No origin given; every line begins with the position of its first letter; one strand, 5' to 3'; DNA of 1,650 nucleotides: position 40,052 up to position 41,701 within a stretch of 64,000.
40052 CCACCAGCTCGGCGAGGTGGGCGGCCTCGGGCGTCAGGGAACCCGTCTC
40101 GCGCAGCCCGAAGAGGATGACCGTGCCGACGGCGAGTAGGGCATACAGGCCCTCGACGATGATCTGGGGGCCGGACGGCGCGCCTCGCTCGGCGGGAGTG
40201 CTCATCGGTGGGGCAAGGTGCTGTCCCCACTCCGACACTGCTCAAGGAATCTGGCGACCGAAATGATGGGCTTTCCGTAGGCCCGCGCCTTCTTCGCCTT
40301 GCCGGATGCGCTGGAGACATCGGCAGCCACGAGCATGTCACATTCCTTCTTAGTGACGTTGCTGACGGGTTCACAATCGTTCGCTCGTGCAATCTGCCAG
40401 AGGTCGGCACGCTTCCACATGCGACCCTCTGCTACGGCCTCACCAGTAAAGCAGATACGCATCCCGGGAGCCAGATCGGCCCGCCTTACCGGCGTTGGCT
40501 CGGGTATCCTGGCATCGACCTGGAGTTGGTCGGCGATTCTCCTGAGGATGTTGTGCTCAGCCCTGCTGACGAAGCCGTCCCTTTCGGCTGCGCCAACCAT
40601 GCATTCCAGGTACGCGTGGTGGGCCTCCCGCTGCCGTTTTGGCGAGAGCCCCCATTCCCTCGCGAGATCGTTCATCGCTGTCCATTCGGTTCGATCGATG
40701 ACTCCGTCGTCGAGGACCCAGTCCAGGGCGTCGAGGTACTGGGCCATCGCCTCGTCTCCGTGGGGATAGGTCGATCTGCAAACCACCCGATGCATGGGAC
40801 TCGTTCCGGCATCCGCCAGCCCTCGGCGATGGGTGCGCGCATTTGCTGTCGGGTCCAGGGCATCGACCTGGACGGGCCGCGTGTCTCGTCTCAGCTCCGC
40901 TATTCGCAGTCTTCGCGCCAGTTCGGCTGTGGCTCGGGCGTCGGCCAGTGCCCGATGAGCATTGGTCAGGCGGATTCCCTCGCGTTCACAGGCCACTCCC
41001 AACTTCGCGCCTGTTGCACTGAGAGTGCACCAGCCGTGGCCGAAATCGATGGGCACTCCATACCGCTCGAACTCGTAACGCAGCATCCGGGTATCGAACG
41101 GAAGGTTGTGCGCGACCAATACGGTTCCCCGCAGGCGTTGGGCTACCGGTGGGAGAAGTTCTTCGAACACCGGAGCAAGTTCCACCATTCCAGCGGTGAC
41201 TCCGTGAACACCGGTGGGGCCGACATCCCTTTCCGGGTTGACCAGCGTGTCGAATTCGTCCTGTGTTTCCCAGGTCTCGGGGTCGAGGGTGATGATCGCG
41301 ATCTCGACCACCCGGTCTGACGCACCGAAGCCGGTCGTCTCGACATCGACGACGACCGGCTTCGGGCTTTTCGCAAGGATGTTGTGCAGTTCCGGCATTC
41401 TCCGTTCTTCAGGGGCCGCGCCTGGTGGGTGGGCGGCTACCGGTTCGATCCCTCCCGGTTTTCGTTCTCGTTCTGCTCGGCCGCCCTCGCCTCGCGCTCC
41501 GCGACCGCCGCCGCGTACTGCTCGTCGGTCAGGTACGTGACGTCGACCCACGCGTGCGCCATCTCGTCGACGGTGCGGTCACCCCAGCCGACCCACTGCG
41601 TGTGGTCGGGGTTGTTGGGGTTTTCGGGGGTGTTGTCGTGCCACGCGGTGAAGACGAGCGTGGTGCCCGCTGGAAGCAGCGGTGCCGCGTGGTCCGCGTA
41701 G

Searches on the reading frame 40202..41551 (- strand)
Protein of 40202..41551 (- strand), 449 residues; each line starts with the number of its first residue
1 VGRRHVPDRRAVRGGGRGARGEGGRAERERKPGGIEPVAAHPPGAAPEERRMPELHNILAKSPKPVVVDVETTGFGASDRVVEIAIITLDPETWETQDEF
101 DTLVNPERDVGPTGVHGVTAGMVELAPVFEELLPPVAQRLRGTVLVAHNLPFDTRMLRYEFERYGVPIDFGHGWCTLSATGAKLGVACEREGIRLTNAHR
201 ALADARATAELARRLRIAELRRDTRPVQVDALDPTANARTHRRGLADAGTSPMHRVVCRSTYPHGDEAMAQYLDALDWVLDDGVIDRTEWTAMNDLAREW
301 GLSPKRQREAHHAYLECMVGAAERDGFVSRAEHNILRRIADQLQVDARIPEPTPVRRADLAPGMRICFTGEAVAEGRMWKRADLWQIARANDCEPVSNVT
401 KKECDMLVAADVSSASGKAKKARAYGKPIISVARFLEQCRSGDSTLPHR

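Call 71: search_protein_families(library=pfam, proteins=[window:40202-41551:-], max_evalue=0.001)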
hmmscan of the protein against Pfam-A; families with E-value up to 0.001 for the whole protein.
window:40202-41551:- (449 aa): 3 families
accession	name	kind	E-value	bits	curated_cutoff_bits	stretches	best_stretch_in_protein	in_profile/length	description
PF00929.31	RNase_T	-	1e-22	81.9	24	1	66-211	1-163/164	Exonuclease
PF16473.11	Rv2179c-like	-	1.6e-10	41.4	27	1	66-213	3-174/177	3'-5' exoribonuclease Rv2179c-like domain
PF05099.18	TerB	-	0.00099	19.8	24.4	0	308-347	71-110/118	Tellurite resistance protein TerB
